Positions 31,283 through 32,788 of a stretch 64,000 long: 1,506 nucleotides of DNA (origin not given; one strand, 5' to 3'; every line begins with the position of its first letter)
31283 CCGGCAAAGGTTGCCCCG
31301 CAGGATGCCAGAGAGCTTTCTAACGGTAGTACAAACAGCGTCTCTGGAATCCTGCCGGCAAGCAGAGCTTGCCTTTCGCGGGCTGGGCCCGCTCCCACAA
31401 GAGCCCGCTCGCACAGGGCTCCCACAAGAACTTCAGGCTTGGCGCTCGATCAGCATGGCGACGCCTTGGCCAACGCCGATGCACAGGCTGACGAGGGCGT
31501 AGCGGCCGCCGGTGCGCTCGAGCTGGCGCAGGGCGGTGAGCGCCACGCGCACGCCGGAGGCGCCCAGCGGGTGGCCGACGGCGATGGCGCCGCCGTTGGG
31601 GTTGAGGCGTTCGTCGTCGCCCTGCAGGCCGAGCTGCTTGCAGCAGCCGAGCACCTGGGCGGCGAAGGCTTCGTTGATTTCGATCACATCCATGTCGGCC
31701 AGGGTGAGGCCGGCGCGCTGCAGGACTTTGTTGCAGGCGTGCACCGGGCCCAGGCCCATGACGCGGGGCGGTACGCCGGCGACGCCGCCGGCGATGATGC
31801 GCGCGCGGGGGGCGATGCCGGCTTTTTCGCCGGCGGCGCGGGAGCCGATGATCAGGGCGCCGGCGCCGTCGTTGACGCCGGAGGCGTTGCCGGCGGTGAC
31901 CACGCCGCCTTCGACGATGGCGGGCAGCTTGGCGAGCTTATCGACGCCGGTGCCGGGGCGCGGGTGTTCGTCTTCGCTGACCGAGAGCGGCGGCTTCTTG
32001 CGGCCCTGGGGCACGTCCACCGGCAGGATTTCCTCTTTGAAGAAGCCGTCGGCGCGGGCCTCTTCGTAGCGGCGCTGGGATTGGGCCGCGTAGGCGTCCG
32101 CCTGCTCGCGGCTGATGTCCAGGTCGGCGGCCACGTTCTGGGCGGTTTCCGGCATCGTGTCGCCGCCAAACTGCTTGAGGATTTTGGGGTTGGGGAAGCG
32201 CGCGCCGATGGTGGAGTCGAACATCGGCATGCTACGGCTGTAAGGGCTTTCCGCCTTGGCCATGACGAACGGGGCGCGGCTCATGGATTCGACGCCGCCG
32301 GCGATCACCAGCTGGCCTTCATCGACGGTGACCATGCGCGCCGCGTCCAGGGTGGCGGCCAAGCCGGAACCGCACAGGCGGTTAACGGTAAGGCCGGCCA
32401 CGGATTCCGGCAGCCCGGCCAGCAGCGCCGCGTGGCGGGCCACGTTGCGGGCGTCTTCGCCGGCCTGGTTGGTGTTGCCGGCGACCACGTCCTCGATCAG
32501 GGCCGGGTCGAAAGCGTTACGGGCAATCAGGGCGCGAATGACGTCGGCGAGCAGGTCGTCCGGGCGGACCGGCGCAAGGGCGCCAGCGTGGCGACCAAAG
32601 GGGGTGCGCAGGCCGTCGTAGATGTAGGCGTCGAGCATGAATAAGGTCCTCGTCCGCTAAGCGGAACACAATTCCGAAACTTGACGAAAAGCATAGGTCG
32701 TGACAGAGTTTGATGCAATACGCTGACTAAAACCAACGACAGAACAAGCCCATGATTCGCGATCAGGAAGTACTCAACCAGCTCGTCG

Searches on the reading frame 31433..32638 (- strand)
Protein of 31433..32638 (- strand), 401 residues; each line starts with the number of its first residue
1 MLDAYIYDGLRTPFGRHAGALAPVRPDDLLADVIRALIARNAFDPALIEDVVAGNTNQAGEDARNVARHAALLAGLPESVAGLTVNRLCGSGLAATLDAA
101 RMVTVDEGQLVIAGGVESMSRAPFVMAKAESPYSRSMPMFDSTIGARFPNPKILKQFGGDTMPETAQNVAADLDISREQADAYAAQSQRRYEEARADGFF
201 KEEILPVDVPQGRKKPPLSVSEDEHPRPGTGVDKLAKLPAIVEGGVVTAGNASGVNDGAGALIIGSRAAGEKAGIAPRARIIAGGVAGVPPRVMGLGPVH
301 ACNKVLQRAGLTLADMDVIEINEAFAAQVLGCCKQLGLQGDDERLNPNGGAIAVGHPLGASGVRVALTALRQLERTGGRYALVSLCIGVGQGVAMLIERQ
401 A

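Call 80: search_protein_families(library=pfam, proteins=[window:31433-32638:-], max_evalue=0.00001)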
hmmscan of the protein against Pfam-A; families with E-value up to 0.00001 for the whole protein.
window:31433-32638:- (401 aa): 3 families
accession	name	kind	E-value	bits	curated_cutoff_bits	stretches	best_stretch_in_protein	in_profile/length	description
PF00108.29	Thiolase_N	-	1.4e-66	224.9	26.4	1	5-267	2-259/260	Thiolase, N-terminal domain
PF02803.24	Thiolase_C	-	1e-44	151.5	27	1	277-399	3-123/123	Thiolase, C-terminal domain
PF22691.2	Thiolase_C_1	-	6.2e-06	26.4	28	0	345-396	83-133/144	Thiolase C-terminal domain-like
